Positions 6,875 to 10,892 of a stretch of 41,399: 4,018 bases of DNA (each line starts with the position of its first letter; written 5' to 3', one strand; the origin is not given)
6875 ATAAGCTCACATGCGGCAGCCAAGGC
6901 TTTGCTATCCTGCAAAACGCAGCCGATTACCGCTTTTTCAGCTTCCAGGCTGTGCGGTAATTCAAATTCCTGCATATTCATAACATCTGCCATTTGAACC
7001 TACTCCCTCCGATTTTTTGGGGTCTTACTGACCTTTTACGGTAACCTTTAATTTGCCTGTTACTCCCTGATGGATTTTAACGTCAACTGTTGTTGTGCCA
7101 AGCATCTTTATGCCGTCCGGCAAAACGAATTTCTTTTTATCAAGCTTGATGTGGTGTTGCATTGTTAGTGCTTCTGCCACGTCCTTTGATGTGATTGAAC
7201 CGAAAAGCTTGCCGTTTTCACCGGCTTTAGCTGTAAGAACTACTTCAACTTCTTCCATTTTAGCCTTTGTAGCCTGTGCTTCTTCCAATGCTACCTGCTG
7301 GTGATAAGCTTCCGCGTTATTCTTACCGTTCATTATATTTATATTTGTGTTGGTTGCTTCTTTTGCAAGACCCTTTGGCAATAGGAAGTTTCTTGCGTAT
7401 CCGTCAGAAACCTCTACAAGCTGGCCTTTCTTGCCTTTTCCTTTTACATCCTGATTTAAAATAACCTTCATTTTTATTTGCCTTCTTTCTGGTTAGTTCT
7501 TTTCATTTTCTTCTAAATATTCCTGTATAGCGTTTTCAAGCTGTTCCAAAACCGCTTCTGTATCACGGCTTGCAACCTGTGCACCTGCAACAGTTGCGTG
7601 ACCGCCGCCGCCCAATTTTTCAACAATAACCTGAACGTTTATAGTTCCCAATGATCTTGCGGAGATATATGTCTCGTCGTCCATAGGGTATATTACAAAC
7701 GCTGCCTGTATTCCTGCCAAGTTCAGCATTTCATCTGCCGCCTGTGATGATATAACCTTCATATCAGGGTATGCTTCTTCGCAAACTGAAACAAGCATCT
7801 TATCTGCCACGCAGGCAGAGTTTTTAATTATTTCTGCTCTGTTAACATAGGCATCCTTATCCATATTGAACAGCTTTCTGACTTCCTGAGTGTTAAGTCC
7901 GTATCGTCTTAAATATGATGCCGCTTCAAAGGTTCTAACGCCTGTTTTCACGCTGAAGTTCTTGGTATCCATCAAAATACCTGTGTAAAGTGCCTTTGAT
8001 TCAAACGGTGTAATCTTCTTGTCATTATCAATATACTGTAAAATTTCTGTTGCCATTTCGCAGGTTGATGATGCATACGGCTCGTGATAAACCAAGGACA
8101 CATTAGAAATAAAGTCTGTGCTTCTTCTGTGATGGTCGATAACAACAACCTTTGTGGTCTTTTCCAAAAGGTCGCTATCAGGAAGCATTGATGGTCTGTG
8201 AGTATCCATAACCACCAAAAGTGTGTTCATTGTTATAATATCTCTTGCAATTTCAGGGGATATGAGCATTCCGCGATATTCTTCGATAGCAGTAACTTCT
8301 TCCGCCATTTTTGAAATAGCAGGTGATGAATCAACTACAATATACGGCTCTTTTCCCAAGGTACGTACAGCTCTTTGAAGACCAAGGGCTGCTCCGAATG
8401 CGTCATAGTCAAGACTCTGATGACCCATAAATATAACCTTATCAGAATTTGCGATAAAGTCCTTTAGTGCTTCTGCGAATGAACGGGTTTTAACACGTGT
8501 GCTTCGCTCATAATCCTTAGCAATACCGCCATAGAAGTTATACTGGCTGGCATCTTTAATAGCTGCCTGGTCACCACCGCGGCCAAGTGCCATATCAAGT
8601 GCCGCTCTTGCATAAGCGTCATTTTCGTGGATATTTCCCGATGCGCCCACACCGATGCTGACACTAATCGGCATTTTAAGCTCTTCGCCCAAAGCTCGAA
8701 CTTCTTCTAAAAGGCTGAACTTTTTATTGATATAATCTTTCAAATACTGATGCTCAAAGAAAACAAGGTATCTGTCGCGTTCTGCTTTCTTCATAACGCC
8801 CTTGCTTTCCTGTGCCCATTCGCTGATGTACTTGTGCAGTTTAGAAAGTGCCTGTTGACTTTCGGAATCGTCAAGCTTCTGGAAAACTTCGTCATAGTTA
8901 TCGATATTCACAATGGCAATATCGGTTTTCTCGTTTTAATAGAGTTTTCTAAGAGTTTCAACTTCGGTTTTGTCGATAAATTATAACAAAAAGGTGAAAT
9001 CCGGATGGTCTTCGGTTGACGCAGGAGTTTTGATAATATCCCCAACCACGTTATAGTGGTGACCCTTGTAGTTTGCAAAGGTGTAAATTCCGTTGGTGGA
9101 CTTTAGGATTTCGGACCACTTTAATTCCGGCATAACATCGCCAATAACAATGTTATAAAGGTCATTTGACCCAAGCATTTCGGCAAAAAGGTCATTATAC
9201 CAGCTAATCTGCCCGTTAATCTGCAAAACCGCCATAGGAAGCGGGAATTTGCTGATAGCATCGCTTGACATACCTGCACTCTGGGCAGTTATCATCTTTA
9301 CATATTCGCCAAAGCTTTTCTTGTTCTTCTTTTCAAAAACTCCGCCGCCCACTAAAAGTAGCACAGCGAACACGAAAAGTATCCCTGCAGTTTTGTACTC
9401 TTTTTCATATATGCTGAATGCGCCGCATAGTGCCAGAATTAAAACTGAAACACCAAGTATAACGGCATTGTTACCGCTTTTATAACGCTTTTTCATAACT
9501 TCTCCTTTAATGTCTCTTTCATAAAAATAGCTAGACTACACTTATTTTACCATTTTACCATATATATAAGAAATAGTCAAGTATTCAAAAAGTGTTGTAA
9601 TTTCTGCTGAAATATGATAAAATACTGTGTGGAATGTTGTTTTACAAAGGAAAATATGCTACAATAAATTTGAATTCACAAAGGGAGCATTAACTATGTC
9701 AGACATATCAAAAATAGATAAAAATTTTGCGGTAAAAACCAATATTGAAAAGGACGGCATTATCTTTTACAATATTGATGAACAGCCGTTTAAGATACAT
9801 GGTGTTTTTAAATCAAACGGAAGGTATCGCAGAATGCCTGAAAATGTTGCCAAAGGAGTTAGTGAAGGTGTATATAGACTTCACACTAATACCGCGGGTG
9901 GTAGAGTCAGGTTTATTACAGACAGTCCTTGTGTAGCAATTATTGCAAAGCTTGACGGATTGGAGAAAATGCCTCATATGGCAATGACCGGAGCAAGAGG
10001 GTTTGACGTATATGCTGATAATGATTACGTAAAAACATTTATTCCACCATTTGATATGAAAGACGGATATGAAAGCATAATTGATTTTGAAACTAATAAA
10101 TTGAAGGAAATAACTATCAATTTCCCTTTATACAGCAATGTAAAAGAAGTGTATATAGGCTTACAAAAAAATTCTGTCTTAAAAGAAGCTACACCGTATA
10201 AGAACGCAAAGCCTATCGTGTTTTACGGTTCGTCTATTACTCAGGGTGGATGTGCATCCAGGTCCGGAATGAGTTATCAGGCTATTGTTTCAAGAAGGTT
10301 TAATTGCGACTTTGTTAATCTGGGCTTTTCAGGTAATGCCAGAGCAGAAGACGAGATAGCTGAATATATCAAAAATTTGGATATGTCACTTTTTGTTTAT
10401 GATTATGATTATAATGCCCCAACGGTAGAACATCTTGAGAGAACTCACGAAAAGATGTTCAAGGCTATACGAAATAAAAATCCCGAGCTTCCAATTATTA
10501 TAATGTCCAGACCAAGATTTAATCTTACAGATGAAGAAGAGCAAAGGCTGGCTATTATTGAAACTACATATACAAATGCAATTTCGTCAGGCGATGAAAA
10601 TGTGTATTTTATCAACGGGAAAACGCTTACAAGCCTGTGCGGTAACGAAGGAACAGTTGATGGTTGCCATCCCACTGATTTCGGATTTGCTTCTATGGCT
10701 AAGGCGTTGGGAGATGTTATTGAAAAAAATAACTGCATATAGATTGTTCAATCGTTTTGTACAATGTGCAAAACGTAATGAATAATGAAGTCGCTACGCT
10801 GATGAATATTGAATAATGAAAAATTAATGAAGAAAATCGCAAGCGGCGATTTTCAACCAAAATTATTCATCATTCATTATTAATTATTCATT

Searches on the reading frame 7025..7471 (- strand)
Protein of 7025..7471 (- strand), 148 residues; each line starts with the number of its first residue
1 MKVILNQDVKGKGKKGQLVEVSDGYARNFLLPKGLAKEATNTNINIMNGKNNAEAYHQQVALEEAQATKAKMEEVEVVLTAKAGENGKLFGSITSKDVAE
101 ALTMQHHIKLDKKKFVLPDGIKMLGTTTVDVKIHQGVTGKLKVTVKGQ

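Call 27: find_encoding_contigs(protein=window:7025-7471:-, flank=8000, max_places=10)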
Protein window:7025-7471:- (148 aa): 3 contigs read that carry it; 3 places shown.
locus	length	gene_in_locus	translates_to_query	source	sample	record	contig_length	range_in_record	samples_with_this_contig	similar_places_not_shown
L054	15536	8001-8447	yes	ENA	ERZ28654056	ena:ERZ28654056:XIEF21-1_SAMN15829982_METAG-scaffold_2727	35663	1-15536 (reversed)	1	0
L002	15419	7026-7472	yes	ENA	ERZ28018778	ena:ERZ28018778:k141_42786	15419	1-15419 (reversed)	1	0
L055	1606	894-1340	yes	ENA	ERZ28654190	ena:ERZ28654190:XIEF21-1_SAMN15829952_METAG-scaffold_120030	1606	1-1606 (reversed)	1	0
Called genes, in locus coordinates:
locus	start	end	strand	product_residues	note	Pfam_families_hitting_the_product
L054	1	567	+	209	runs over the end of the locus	-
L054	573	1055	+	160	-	-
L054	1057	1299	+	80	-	PF04545:Sigma70_r4, PF01381:HTH_3 (weak)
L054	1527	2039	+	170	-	PF12822:ECF_trnsprt, PF09515:Thia_YuaJ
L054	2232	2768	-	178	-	PF28549:NDPSase_N, PF00293:NUDIX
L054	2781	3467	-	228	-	PF01048:PNP_UDP_1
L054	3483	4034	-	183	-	PF00156:Pribosyltran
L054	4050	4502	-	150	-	PF02664:LuxS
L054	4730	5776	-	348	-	PF14607:GxDLY, PF14606:Lipase_GDSL_3, PF13472:Lipase_GDSL_2 (weak)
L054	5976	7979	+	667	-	PF24898:GGDEF_GdpP, PF01368:DHH, PF02272:DHHA1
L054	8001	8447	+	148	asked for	PF01281:Ribosomal_L9_N, PF03948:Ribosomal_L9_C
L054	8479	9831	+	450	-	PF00772:DnaB, PF13481:AAA_25, PF03796:DnaB_C, PF06745:ATPase (weak)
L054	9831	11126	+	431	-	PF01171:ATP_bind_3, PF11734:TilS_C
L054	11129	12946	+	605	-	PF06480:FtsH_ext, PF00004:AAA, PF17862:AAA_lid_3, PF01434:Peptidase_M41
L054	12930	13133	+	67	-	PF08984:DUF1858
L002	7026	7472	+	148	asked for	PF01281:Ribosomal_L9_N, PF03948:Ribosomal_L9_C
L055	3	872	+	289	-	?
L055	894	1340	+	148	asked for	PF01281:Ribosomal_L9_N, PF03948:Ribosomal_L9_C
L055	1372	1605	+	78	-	?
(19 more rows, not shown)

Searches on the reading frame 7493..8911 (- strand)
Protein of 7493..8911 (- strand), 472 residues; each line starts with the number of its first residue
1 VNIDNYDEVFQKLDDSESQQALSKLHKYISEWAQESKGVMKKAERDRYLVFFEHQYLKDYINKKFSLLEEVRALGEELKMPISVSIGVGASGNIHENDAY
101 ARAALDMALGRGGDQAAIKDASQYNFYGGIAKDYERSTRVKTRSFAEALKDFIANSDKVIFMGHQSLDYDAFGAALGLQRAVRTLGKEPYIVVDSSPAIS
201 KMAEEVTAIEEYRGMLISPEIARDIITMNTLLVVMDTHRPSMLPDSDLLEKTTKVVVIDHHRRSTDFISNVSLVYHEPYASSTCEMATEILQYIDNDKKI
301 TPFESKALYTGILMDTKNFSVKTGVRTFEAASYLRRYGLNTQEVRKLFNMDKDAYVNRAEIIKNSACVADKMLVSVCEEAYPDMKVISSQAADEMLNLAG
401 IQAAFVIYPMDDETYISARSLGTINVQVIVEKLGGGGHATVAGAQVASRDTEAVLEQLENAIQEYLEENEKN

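Call 22: find_related_loci(query=window:7493-8911:-, collection=genome_contigs, flank=10000)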
Query window:7493-8911:- (472 aa) in genome_contigs; peptide patterns used: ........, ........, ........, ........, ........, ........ (x = any residue, [..] = any of these).
81 stretches matched a pattern; 51 encode a relative of the query (tblastn E <= 1e-3); 50 distinct loci.
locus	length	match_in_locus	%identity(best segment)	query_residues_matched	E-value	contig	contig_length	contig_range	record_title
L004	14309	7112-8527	93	1-472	0e+0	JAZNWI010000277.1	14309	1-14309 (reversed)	MAG: Clostridia bacterium isolate T1900044784_TS20190250.MAGScoT_cleanbin_000038 SGB_2601_k141_2504785, whole genome sho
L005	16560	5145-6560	93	1-472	0e+0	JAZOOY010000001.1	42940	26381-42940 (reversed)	MAG: Clostridia bacterium isolate T1900045575_YK20190269.MAGScoT_cleanbin_000017 SGB_8008_k141_1801541, whole genome sho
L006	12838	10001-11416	78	1-472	0e+0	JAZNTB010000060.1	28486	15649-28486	MAG: Clostridia bacterium isolate T1900044805_TS20190271.MAGScoT_cleanbin_000015 SGB_2749_k141_2342454, whole genome sho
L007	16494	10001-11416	76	1-472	0e+0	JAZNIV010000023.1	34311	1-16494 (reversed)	MAG: Clostridia bacterium isolate T1900044683_TS20190149.MAGScoT_cleanbin_000009 SGB_1703_k141_928954, whole genome shot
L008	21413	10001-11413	76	1-471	0e+0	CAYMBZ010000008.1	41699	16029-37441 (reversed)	MAG TPA_asm: uncultured Lachnospiraceae bacterium isolate SRP350583_co1_139 genome assembly, contig: NODE_1399_length_41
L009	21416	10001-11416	72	1-472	0e+0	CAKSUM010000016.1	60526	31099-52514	MAG: uncultured Clostridia bacterium isolate REFINED_METABAT215_TOP10_CONTIGS_1500_ASSEMBLY_K77_MERGED__Hadza_MoBio_hadz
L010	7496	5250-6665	71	1-472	0e+0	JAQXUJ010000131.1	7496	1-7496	MAG: Clostridiales bacterium isolate SUG1531 k141_6572630, whole genome shotgun sequence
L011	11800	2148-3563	71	1-472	0e+0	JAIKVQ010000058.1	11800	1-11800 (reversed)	MAG: Bacillota bacterium isolate RUI406 k141_5675997_flag=0_multi=22.9811_len=11800, whole genome shotgun sequence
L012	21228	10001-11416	72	1-472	0e+0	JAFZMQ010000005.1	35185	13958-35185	MAG: Clostridia bacterium isolate RGIG7905 Water_buffalos_Reticulum.Co__c501480, whole genome shotgun sequence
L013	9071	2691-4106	65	1-472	0e+0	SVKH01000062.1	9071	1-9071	MAG: Oscillospiraceae bacterium isolate SIG456 NODE_119892_length_9071_cov_1.817979, whole genome shotgun sequence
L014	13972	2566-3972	63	1-469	0e+0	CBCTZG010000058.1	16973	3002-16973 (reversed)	MAG TPA_asm: uncultured Clostridia bacterium isolate SRR20550126_concoct_116 genome assembly, contig: ERZ24930444.2215,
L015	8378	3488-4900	63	1-471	0e+0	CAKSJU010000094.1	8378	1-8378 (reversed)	MAG: uncultured Clostridia bacterium isolate REFINED_METABAT215_TOP10_CONTIGS_1500_ASSEMBLY_K77_MERGED__Hadza_MoBio_hadz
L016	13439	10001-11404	63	1-468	0e+0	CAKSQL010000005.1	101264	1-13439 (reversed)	MAG: uncultured Clostridia bacterium isolate REFINED_METABAT215_TOP10_CONTIGS_1500_ASSEMBLY_K77_MERGED__Hadza_MoBio_hadz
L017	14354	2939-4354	60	1-471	0e+0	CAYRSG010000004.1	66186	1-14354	MAG TPA_asm: uncultured Clostridium sp. isolate SRP222994_co1_56 genome assembly, contig: NODE_613_length_66186_cov_25.4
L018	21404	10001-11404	63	1-468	0e+0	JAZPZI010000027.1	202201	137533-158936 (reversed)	MAG: Clostridia bacterium isolate T1900044645_TS20190111.MAGScoT_cleanbin_000034 SGB_1344_k141_79388, whole genome shotg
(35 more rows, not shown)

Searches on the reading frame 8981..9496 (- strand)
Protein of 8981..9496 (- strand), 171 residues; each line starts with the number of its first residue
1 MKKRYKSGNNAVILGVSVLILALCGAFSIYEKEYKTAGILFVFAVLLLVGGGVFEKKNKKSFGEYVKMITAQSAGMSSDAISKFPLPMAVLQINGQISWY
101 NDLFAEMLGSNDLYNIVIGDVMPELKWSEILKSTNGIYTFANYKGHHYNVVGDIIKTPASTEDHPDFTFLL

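Call 10: find_encoding_contigs(protein=window:8981-9496:-, flank=10000)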
Protein window:8981-9496:- (171 aa): 1 contig read that carries it; 1 place shown.
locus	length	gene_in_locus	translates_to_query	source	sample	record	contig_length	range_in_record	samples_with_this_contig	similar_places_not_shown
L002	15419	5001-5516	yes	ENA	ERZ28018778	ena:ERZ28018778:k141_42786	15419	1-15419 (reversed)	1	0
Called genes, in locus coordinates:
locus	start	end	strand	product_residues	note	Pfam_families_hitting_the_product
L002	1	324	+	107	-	?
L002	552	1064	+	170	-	PF12822:ECF_trnsprt, PF09515:Thia_YuaJ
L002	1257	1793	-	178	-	PF28549:NDPSase_N, PF00293:NUDIX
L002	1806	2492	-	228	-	PF01048:PNP_UDP_1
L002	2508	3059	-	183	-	PF00156:Pribosyltran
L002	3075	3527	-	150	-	PF02664:LuxS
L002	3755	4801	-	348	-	PF14607:GxDLY, PF14606:Lipase_GDSL_3, PF13472:Lipase_GDSL_2 (weak)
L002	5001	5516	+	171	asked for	-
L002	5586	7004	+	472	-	PF24898:GGDEF_GdpP, PF01368:DHH, PF02272:DHHA1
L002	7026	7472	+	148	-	PF01281:Ribosomal_L9_N, PF03948:Ribosomal_L9_C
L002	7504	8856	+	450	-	PF00772:DnaB, PF13481:AAA_25, PF03796:DnaB_C, PF06745:ATPase (weak)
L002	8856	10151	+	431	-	PF01171:ATP_bind_3, PF11734:TilS_C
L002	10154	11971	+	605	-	PF06480:FtsH_ext, PF00004:AAA, PF17862:AAA_lid_3, PF01434:Peptidase_M41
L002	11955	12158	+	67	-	PF08984:DUF1858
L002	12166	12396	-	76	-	-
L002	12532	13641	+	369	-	PF01098:FTSW_RODA_SPOVE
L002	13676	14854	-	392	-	-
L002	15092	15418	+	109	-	?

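Call 17: list_cluster_members(proteins=[window:8981-9496:-, P0001, P0051])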
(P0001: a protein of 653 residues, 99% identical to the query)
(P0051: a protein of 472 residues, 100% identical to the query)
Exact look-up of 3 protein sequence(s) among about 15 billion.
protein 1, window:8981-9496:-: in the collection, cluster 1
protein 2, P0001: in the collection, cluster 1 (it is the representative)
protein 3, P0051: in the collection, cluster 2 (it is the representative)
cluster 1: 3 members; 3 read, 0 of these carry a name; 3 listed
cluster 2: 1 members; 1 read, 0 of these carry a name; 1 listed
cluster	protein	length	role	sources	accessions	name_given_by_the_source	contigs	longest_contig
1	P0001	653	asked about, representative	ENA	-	-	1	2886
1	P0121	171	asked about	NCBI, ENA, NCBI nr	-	-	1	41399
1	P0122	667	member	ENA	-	-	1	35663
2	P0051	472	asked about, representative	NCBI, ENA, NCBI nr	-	-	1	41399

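Call 18: find_encoding_contigs(protein=P0122, flank=10000)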
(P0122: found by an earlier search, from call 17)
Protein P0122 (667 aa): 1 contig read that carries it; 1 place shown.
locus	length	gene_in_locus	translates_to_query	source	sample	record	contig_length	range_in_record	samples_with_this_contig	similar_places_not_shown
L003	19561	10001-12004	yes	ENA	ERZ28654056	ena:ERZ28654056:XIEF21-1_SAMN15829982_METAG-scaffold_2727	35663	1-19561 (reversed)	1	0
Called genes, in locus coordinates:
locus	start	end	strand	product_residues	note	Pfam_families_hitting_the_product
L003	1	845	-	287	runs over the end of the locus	PF01116:F_bP_aldolase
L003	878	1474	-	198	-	-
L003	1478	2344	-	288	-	PF07934:OGG_N, PF00730:HhH-GPD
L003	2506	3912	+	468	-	PF02127:Peptidase_M18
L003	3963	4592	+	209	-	-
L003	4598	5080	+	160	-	-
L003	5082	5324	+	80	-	PF04545:Sigma70_r4, PF01381:HTH_3 (weak)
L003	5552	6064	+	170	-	PF12822:ECF_trnsprt, PF09515:Thia_YuaJ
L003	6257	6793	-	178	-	PF28549:NDPSase_N, PF00293:NUDIX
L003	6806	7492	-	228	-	PF01048:PNP_UDP_1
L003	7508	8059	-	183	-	PF00156:Pribosyltran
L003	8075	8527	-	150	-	PF02664:LuxS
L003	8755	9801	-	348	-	PF14607:GxDLY, PF14606:Lipase_GDSL_3, PF13472:Lipase_GDSL_2 (weak)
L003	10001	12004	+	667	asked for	PF24898:GGDEF_GdpP, PF01368:DHH, PF02272:DHHA1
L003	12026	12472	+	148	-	PF01281:Ribosomal_L9_N, PF03948:Ribosomal_L9_C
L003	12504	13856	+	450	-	PF00772:DnaB, PF13481:AAA_25, PF03796:DnaB_C, PF06745:ATPase (weak)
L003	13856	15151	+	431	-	PF01171:ATP_bind_3, PF11734:TilS_C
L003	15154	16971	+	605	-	PF06480:FtsH_ext, PF00004:AAA, PF17862:AAA_lid_3, PF01434:Peptidase_M41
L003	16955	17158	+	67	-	PF08984:DUF1858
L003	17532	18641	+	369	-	PF01098:FTSW_RODA_SPOVE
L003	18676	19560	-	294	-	?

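Call 42: search_solved_structures(query=P0122, max_evalue=1e-10)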
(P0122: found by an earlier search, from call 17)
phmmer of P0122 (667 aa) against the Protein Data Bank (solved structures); distinct sequences matched with E-value up to 1e-10: 11.
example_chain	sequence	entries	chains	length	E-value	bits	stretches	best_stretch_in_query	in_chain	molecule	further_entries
5xsi_A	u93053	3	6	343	1e-80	275.2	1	332-665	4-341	Phosphodiesterase acting on cyclic dinucleotides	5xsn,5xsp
5xt3_A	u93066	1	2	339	3.2e-80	273.6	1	332-661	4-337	Phosphodiesterase acting on cyclic dinucleotides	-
9n0l_A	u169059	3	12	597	5.5e-79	269.5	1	171-664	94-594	Cyclic-di-AMP phosphodiesterase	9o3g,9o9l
8ioo_A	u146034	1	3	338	3.8e-15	58.7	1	345-658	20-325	RecJ-like protein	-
5o1u_A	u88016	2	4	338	2.9e-13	52.4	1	347-660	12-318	Phosphodiesterase | TmPDE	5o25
3dev_A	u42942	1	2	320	3.7e-13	52.1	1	348-662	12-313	SH1221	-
8iu7_A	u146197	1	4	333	1.2e-12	50.4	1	346-657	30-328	Bifunctional oligoribonuclease and PAP phosphatase NrnA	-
5o4z_A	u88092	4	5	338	5.7e-12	48.2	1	347-660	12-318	DHH/DHHA1-type phosphodiesterase TM1595 | phosphodiesterase TM1595 | phosphodiesterase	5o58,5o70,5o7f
5j21_A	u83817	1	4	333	4.2e-11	45.3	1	348-659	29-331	Bifunctional oligoribonuclease and PAP phosphatase NrnA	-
3w5w_A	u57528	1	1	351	7e-11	44.6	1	341-660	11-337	Putative exopolyphosphatase-related protein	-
4py9_A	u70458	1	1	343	7.6e-11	44.4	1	341-660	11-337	Putative exopolyphosphatase-related protein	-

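Call 43: search_protein_families(library=ncbifam, proteins=[P0122], max_evalue=0.00001)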
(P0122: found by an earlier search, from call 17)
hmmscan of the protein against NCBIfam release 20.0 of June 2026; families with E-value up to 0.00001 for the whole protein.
P0122 (667 aa): 3 families
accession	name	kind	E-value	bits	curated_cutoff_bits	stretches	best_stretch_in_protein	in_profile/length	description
NF011110.0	PRK14538.1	equivalog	1.1e-89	301.6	707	1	77-663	104-684/838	putative bifunctional signaling protein/50S ribosomal protein L9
NF053633.1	OlncasPapPhNrnA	equivalog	5.5e-20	71.5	350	1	343-658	8-316/317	bifunctional oligoribonuclease/PAP phosphatase NrnA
NF041569.1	A-tRNAntase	equivalog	1e-13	50.5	1440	1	447-662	90-306/880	A-adding tRNA nucleotidyltransferase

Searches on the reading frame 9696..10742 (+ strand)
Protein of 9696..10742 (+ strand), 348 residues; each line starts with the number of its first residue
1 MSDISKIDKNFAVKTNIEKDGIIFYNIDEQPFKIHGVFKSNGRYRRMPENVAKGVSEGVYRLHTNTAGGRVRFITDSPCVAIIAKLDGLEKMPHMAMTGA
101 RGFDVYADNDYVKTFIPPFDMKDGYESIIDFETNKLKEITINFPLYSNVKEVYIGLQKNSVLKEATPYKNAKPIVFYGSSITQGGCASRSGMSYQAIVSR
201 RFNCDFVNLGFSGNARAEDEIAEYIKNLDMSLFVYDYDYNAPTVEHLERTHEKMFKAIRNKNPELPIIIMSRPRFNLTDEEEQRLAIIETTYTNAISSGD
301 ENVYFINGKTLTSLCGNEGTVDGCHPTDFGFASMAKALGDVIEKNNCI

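Call 28: find_encoding_contigs(protein=window:9696-10742:+, flank=6000, max_places=10)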
Protein window:9696-10742:+ (348 aa): 3 contigs read that carry it; 3 places shown.
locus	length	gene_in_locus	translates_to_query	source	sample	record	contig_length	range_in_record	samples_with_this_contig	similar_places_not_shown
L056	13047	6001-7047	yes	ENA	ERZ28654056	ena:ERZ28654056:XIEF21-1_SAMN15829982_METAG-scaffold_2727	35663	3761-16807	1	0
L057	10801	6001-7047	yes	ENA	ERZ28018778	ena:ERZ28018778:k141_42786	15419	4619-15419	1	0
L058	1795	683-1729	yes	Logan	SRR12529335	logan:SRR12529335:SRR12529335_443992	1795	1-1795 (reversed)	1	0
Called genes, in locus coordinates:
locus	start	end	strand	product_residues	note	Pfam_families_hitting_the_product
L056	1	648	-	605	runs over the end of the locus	PF06480:FtsH_ext, PF00004:AAA, PF17862:AAA_lid_3, PF01434:Peptidase_M41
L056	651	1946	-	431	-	PF01171:ATP_bind_3, PF11734:TilS_C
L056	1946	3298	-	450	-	PF00772:DnaB, PF13481:AAA_25, PF03796:DnaB_C, PF06745:ATPase (weak)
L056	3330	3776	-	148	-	PF01281:Ribosomal_L9_N, PF03948:Ribosomal_L9_C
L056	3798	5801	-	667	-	PF24898:GGDEF_GdpP, PF01368:DHH, PF02272:DHHA1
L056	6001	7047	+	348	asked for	PF14607:GxDLY, PF14606:Lipase_GDSL_3, PF13472:Lipase_GDSL_2 (weak)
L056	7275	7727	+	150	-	PF02664:LuxS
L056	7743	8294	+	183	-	PF00156:Pribosyltran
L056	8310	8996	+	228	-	PF01048:PNP_UDP_1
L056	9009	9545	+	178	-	PF28549:NDPSase_N, PF00293:NUDIX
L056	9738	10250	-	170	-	PF12822:ECF_trnsprt, PF09515:Thia_YuaJ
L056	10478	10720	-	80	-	PF04545:Sigma70_r4, PF01381:HTH_3 (weak)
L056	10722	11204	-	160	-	-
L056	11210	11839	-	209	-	-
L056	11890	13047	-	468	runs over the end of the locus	PF02127:Peptidase_M18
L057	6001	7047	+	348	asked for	PF14607:GxDLY, PF14606:Lipase_GDSL_3, PF13472:Lipase_GDSL_2 (weak)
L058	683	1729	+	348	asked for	PF14607:GxDLY, PF14606:Lipase_GDSL_3, PF13472:Lipase_GDSL_2 (weak)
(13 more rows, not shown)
